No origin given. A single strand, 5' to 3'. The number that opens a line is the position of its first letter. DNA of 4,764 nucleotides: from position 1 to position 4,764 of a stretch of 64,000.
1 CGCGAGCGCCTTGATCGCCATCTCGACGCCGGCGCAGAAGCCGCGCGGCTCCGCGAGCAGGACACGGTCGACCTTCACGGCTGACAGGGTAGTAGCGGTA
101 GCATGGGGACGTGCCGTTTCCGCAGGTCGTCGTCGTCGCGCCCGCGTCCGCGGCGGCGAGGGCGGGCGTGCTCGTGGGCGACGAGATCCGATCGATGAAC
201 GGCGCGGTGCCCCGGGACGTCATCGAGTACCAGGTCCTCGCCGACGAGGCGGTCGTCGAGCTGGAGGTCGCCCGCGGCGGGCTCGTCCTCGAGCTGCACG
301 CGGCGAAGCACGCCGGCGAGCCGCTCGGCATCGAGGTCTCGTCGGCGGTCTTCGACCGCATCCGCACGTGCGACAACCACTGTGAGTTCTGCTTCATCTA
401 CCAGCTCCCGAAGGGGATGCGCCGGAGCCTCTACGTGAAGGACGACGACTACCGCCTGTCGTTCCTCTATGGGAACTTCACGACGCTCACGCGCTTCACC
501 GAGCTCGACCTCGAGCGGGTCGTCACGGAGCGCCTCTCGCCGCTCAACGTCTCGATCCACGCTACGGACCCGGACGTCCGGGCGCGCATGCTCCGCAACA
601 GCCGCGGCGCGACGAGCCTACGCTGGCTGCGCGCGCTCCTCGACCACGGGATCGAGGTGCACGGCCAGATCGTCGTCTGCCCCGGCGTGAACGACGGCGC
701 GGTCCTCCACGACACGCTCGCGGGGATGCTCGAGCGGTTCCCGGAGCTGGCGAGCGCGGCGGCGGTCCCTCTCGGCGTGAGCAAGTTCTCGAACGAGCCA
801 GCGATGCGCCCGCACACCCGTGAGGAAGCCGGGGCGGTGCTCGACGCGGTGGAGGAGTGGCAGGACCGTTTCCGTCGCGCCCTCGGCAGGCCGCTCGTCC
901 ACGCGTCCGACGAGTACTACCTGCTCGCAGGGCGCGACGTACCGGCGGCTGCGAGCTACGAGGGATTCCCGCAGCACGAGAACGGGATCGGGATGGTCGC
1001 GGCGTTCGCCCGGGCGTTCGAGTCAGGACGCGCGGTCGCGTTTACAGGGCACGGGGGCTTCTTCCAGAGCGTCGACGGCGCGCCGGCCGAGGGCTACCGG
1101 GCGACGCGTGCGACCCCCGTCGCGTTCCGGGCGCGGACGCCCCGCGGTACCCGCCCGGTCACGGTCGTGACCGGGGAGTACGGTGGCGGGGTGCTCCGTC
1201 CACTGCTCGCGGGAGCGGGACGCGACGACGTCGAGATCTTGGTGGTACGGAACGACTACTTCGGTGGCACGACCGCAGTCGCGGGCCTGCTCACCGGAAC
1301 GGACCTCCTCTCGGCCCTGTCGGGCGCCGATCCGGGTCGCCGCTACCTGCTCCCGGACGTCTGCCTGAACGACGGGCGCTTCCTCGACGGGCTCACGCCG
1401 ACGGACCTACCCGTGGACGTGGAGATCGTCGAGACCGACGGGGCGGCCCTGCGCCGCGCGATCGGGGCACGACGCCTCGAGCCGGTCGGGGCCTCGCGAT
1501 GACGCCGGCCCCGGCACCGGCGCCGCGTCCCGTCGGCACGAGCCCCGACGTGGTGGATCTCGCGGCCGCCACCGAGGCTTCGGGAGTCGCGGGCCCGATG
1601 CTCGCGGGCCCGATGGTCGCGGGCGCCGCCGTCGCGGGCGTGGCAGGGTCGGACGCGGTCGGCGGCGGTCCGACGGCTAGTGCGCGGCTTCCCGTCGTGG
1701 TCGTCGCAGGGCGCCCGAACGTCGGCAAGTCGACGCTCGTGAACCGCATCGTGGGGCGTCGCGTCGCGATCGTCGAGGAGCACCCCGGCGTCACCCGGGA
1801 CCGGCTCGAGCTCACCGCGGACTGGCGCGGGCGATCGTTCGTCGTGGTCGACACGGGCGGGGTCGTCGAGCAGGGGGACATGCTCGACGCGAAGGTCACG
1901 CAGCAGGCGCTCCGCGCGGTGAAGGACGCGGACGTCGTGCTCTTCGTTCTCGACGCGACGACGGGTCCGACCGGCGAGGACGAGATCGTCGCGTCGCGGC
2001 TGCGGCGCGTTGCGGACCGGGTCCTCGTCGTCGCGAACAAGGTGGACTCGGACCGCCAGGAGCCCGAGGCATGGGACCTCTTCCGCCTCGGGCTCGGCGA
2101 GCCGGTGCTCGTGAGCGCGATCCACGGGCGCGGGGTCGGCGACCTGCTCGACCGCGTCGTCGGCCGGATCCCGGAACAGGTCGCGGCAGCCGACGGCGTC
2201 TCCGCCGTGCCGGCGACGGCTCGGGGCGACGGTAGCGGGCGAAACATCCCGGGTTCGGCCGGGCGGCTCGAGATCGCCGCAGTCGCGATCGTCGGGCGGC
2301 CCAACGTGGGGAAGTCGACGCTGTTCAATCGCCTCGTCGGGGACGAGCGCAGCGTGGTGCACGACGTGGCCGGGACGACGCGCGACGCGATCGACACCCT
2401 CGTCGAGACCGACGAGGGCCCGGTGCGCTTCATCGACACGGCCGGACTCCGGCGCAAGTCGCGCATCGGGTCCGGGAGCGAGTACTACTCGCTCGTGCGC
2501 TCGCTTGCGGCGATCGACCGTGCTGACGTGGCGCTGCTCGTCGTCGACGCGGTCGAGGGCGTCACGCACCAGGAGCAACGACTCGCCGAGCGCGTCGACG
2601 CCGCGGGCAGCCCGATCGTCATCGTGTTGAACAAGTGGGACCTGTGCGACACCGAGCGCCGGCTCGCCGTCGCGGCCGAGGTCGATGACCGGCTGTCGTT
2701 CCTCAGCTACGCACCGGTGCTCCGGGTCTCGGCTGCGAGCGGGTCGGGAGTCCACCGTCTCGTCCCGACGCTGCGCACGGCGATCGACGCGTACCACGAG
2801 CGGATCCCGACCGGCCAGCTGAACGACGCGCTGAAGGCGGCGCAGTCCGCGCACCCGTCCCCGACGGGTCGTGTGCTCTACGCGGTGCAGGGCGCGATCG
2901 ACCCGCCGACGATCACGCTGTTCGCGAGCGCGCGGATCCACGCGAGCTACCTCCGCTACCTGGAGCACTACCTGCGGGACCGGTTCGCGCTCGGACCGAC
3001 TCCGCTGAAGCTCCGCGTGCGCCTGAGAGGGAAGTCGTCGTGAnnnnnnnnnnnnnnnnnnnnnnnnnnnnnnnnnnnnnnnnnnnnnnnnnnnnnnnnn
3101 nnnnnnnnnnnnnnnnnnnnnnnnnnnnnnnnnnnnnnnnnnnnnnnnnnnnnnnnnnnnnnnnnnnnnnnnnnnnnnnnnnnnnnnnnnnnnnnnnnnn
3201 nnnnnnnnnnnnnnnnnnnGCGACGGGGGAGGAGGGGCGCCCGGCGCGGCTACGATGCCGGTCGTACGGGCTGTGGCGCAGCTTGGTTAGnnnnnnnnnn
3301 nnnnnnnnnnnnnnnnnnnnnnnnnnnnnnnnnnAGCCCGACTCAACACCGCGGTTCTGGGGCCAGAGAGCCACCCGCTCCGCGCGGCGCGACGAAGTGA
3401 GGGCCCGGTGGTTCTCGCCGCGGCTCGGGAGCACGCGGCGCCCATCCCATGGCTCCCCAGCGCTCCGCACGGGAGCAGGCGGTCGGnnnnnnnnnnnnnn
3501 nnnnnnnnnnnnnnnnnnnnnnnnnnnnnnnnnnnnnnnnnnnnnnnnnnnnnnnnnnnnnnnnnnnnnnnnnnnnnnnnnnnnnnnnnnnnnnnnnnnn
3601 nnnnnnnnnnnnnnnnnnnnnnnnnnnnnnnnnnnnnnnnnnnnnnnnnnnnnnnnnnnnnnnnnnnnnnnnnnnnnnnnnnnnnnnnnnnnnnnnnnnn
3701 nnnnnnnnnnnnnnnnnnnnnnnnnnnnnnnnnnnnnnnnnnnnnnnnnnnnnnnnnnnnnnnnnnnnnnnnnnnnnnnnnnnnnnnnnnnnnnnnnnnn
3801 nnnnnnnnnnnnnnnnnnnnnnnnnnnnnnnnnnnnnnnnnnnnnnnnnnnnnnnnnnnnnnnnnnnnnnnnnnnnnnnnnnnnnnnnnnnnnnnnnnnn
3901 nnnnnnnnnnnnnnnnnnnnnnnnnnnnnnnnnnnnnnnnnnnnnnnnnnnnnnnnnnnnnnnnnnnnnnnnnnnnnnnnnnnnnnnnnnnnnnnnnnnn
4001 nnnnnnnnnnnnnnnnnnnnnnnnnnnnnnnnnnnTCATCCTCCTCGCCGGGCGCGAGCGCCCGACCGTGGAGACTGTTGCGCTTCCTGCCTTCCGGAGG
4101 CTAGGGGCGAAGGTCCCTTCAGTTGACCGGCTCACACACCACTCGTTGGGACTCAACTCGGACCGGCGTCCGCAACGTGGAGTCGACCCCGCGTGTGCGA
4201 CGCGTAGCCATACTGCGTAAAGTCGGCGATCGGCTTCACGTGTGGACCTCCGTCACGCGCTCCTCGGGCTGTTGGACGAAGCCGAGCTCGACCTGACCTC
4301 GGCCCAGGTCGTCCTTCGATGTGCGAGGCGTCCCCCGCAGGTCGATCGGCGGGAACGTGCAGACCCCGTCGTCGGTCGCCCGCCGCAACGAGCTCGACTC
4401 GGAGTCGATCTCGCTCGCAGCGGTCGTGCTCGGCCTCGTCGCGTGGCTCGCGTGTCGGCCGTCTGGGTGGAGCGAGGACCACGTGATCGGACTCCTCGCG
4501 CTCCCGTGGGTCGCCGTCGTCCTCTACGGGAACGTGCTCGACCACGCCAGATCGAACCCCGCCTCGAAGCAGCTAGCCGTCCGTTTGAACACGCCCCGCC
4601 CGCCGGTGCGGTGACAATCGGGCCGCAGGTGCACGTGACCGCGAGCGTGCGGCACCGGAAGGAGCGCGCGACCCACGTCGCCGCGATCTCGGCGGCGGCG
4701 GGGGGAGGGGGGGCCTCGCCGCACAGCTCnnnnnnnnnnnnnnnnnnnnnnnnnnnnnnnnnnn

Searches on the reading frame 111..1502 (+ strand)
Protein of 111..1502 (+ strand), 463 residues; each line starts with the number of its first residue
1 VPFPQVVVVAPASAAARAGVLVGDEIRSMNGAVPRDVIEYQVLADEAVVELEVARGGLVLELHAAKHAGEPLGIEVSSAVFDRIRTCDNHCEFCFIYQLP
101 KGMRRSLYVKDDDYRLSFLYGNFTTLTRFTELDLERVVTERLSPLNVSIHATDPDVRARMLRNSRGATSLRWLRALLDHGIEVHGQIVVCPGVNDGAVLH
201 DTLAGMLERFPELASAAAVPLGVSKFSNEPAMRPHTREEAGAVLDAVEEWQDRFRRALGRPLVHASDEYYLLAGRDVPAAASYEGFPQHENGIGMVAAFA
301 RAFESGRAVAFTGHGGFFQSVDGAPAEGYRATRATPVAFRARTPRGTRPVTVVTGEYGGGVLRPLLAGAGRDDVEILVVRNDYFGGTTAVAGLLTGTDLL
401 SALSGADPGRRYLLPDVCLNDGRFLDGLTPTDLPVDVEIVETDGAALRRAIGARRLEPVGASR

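Call 20: search_protein_families(library=pfam, proteins=[window:111-1502:+], max_evalue=0.1)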
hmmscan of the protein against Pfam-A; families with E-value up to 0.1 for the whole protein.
window:111-1502:+ (463 aa): 6 families
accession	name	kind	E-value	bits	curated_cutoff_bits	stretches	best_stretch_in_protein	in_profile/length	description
PF19238.5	Radical_SAM_2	-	2e-59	200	26.7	1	66-215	1-150/151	Radical SAM-like domain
PF04459.17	DUF512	-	2.1e-44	151.7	25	1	219-434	1-190/202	Protein of unknown function (DUF512)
PF04055.27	Radical_SAM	-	9.6e-07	29.5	29.5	1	127-198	87-159/166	Radical SAM superfamily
PF17820.7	PDZ_6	-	1.8e-06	28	27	1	6-55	2-54/54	PDZ domain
PF00595.29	PDZ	-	0.061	14.1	23.2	0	9-37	32-57/81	PDZ domain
PF13180.12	PDZ_2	-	0.075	13.8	27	0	6-33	16-43/80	PDZ domain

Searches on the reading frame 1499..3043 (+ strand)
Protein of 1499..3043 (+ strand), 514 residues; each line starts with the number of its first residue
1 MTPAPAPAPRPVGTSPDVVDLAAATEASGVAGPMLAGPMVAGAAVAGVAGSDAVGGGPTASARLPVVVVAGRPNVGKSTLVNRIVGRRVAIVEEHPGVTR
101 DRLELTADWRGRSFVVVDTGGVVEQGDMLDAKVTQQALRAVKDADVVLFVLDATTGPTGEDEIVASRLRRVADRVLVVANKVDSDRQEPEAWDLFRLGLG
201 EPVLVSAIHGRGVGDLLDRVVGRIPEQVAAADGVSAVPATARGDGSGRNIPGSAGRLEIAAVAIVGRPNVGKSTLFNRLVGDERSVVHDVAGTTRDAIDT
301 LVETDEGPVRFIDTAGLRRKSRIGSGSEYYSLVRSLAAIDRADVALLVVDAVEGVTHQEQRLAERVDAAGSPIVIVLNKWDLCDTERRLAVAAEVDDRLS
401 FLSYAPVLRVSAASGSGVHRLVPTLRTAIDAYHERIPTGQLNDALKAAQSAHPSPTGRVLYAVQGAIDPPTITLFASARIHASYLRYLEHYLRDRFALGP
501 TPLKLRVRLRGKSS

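Call 20: search_protein_families(library=pfam, proteins=[window:1499-3043:+], max_evalue=0.1)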
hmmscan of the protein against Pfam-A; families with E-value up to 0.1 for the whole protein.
window:1499-3043:+ (514 aa): 35 families (the best 25 are shown)
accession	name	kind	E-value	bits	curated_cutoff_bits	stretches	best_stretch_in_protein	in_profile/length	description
PF01926.29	MMR_HSR1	-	1.6e-56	189.7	21.9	2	262-379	2-113/113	50S ribosome-binding GTPase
PF02421.24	FeoB_N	-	1.7e-28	99.6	27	2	261-422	2-153/156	Ferrous iron transport protein B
PF00009.33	GTP_EFTU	-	1.2e-25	90.7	26.5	2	259-427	3-184/188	Elongation factor Tu GTP binding domain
PF14714.11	KH_dom-like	-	1.4e-17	64.2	27.3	1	435-508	1-81/81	KH-domain-like of EngA bacterial GTPase enzymes, C-terminal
PF00350.29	Dynamin_N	-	2.3e-16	60.7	27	3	67-106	1-39/168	Dynamin family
PF04548.22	AIG1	-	9.6e-14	51.6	27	2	67-171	3-110/212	AIG1 family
PF03193.22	RsgA_GTPase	-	3.5e-12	46.9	30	3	344-428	25-107/174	RsgA GTPase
PF08477.19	Roc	-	3.7e-08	34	27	1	262-381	2-119/119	Ras of Complex, Roc, domain of DAPkinase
PF02492.25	cobW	-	1.6e-07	31.5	20.7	1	335-395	108-168/180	CobW/HypB/UreG, nucleotide-binding domain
PF00071.28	Ras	-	9.1e-07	29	21.6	1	262-425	2-156/162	Ras family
PF09439.16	SRPRB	-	5.1e-05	23.1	25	1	65-158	4-87/178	Signal recognition particle receptor beta subunit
PF03266.21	NTPase_1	-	8.4e-05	22.9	23.9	0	67-85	2-20/168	NTPase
PF03308.22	MeaB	-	8.8e-05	22.1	23.1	0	63-93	32-68/273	Methylmalonyl Co-A mutase-associated GTPase MeaB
PF05621.17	TniB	-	0.00071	19.5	22.4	0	61-85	32-56/189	Bacterial TniB protein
PF00005.33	ABC_tran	-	0.002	19.2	25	0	261-285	13-37/137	ABC transporter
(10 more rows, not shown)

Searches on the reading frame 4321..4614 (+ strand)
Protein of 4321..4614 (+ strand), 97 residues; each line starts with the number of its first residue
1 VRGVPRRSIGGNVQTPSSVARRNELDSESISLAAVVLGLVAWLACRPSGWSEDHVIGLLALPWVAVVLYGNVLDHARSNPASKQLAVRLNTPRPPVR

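Call 20: search_protein_families(library=pfam, proteins=[window:4321-4614:+], max_evalue=0.1)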
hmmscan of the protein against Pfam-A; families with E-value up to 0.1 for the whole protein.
window:4321-4614:+ (97 aa): 2 families
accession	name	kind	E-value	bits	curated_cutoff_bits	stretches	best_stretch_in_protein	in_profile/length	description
PF11298.13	DUF3099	-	0.03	14.9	23.2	1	33-68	29-63/72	Protein of unknown function (DUF3099)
PF18422.6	TNFR_16_TM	-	0.04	14.6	25.6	1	32-44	14-26/38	Tumor necrosis factor receptor member 16 trans-membrane domain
